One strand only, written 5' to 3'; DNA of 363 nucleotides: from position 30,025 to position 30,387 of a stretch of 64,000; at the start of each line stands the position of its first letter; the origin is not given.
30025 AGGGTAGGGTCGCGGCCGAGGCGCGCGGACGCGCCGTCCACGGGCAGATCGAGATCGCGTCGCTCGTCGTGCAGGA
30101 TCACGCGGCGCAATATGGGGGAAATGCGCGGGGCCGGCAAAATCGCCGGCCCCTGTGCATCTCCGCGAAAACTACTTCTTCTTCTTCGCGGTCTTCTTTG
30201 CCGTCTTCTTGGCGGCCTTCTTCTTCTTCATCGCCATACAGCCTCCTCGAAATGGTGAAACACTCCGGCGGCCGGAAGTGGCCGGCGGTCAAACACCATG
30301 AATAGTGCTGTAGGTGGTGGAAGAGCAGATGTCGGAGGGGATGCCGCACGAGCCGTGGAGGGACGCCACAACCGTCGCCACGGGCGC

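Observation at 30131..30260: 21-codon poly-lysine micro-ORF with a strong SD upstream of the FHA-protease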

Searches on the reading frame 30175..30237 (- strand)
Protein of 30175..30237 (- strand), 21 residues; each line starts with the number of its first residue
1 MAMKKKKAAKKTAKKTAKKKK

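Call 8: search_protein_families(library=ncbifam, proteins=[window:30175-30237:-], max_evalue=1)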
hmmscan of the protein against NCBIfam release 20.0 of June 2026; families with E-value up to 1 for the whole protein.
seq(21 aa): 0 families

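Call 9: search_protein_families(library=pfam, proteins=[window:30175-30237:-], max_evalue=1)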
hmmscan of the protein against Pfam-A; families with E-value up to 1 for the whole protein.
seq(21 aa): 0 families

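Call 30: list_cluster_members(proteins=[window:30175-30237:-, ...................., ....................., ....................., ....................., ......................, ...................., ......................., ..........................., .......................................])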
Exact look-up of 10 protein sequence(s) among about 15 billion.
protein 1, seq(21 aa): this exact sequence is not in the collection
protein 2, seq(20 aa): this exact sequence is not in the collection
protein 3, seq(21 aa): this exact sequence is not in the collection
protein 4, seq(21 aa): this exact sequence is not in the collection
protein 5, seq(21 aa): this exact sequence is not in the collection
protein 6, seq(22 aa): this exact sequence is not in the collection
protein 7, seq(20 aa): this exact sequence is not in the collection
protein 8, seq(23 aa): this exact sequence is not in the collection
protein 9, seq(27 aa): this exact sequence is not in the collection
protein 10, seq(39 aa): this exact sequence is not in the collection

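Call 50: search_solved_structures(query=window:30175-30237:-, max_evalue=10, show_alignments=3)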
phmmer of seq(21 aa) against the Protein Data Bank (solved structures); distinct sequences matched with E-value up to 10: 0.
